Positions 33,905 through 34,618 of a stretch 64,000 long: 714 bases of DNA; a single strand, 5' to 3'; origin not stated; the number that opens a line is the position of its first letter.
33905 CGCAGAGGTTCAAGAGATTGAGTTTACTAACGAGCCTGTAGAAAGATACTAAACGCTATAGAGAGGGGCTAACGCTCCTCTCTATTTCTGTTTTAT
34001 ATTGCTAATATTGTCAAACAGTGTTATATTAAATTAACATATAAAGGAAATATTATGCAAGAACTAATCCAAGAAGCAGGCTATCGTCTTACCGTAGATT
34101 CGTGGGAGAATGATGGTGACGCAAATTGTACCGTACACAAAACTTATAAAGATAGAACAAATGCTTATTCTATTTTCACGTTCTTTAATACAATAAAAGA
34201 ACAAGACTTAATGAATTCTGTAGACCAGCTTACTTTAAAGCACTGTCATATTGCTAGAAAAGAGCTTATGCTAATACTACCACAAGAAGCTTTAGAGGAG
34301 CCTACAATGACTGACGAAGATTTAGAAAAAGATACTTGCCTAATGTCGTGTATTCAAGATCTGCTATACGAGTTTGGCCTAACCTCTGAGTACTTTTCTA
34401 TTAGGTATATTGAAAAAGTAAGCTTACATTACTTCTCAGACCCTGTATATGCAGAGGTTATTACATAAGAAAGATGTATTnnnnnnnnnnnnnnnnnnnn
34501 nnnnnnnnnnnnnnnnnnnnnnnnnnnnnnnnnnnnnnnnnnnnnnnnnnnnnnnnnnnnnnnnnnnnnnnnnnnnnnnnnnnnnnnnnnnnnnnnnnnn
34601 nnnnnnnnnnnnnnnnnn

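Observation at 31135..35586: Extended NAD+ reconstitution module: NadV (NAMPT) + NatV (NMNAT-Nudix) followed by ApaH-like metallophosphatase and a macro-domain protein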

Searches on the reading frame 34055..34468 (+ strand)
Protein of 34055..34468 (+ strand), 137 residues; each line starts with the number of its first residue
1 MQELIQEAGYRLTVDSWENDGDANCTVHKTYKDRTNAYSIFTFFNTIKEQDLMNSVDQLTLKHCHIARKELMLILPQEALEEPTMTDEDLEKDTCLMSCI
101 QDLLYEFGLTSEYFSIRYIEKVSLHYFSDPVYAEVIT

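Call 3: search_protein_families(library=pfam, proteins=[window:34055-34468:+], max_evalue=0.01)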
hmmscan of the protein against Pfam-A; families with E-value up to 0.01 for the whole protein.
window:34055-34468:+ (137 aa): 0 families

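Call 4: search_protein_families(library=phrogs, proteins=[window:34055-34468:+], max_evalue=0.001)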
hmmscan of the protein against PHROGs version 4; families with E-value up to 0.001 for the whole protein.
window:34055-34468:+ (137 aa): 1 family
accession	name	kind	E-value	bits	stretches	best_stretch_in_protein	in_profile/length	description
phrog_2290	-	unknown function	4.5e-06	28.1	0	7-30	10-33/165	-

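Call 14: search_protein_families(library=ncbifam, proteins=[window:34055-34468:+], max_evalue=0.1)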
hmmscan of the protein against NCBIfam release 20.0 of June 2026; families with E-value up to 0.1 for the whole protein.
window:34055-34468:+ (137 aa): 0 families

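Call 37: find_homologous_proteins(query=window:34055-34468:+, max_evalue=0.001)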
Query window:34055-34468:+ (137 aa): 1 proteins with E <= 0.001 among 4 candidates.
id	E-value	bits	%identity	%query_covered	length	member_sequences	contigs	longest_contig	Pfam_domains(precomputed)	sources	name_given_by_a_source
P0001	1.0e-86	305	100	100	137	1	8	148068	-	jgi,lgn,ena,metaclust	metaclust:\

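Call 68: search_protein_representatives(protein=window:34055-34468:+)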
Query: 137 residues. Proteins with E-value up to 0.001 (for the whole library): 31; up to 1e-10: 2; up to 1e-30: 1. The best 31 are listed.
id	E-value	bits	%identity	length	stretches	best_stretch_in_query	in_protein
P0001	3.3e-87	305.3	100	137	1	1-137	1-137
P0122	8.3e-15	71.2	36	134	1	1-136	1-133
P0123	5.2e-08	49.2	31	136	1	1-133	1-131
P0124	3.3e-06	43.4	33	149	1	2-133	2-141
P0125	3.3e-06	43.4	31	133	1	4-136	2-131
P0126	5.0e-06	42.8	34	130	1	2-136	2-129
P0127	5.6e-06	42.6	36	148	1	3-128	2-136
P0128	5.7e-06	42.6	34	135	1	6-137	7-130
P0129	8.0e-06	42.1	29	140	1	4-136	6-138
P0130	1.2e-05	41.6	29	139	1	6-134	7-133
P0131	1.6e-05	41.2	33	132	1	3-136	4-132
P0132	2.1e-05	40.8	30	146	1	4-133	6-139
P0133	4.9e-05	39.6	31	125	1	2-136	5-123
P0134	5.8e-05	39.4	30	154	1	3-134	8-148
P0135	7.5e-05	39.0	32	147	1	1-136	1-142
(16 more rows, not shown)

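Call 73: search_solved_structures(query=A2, max_evalue=10)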
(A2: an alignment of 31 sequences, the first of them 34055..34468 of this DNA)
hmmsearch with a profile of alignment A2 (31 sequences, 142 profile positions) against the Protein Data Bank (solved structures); distinct sequences matched with E-value up to 10: 3.
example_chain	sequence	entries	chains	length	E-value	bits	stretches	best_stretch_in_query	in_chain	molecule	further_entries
6lps_A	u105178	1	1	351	0.27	14.8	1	55-128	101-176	Beta-xylanase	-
2uwf_A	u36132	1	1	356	0.32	14.6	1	55-128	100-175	ALKALINE ACTIVE ENDOXYLANASE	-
5cwh_A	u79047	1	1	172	3.6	11.2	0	27-88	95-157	Designed helical repeat protein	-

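Call 74: search_protein_families(library=phrogs, alignment_id=A2, max_evalue=0.001)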
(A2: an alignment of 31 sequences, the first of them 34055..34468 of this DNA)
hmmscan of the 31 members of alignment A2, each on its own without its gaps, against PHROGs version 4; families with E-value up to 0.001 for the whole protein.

A. member 1, window:34055-34468:+ (137 aa): 1 family
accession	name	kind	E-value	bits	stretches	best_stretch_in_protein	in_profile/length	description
phrog_2290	-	unknown function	4.5e-06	28.1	0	7-30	10-33/165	-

B. families by the number of members that match (of 31 scanned): 3 families
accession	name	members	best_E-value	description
phrog_2290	-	31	9.2e-26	-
phrog_3909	-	1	1.1e-05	-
phrog_26587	-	1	0.00054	-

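Call 83: predict_structure(alignment_id=A3)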
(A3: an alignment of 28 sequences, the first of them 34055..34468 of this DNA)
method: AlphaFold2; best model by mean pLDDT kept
length: 137 residues; sequences in the alignment: 28
mean_pLDDT: 83.8   pTM: 0.77
mean pLDDT of the five models: 83.8, 83.5, 82.2, 81.9, 81.3
residues with pLDDT >= 90: 64; 70-90: 38; 50-70: 34; < 50: 1
segments of 3 or more residues with pLDDT < 50: none
pLDDT, mean of each block of 10 residues (from residue 1): 97 92 93 93 91 74 66 68 60 74 91 84 98 96
secondary structure, 60 per line:
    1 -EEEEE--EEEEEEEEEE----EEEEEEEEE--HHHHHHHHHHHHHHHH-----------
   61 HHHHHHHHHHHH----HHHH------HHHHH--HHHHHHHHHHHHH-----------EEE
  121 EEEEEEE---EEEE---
elements in order: E2-6 E9-18 E23-31 H34-49 H61-72 H77-80 H87-91 H94-106 E118-127 E131-134

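Call 87: find_related_loci(query=A2, collection=viral_contigs, flank=10000)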
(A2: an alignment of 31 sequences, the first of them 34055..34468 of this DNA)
Query A2 (137 aa) in viral_contigs; peptide patterns used: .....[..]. (x = any residue, [..] = any of these).
100 stretches matched a pattern; 22 encode a relative of the query (tblastn E <= 1e-3); 22 distinct loci.
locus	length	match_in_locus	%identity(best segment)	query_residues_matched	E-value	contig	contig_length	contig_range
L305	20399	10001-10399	28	8-137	3e-8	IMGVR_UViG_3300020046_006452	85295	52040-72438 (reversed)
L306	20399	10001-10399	26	5-137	8e-8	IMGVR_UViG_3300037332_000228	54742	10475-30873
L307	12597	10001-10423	24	2-137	3e-7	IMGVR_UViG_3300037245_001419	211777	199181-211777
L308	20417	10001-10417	27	3-135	3e-7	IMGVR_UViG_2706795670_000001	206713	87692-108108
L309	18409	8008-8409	26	7-137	1e-6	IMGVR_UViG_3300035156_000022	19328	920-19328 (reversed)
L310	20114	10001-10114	50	3-40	1e-6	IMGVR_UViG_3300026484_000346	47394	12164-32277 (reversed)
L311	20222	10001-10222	30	8-69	5e-6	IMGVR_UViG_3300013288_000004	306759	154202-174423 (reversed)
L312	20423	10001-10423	26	2-136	5e-6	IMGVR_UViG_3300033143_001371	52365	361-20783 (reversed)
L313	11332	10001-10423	26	2-136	5e-6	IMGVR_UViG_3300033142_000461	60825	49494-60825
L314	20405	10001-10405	27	5-137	2e-5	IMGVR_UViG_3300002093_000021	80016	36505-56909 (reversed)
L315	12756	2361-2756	25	1-136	2e-5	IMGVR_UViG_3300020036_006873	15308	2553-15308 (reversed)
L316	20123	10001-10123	41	1-41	3e-5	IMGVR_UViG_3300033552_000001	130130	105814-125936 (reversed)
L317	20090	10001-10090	57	1-29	4e-5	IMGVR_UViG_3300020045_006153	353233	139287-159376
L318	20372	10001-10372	25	1-105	4e-5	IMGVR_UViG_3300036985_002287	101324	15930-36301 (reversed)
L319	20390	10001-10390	24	1-136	7e-5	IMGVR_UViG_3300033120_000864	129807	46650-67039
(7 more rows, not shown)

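Call 101: search_protein_families(library=padloc, proteins=[window:34055-34468:+], max_evalue=0.01)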
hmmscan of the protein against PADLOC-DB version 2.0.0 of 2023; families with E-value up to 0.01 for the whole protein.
window:34055-34468:+ (137 aa): 0 families
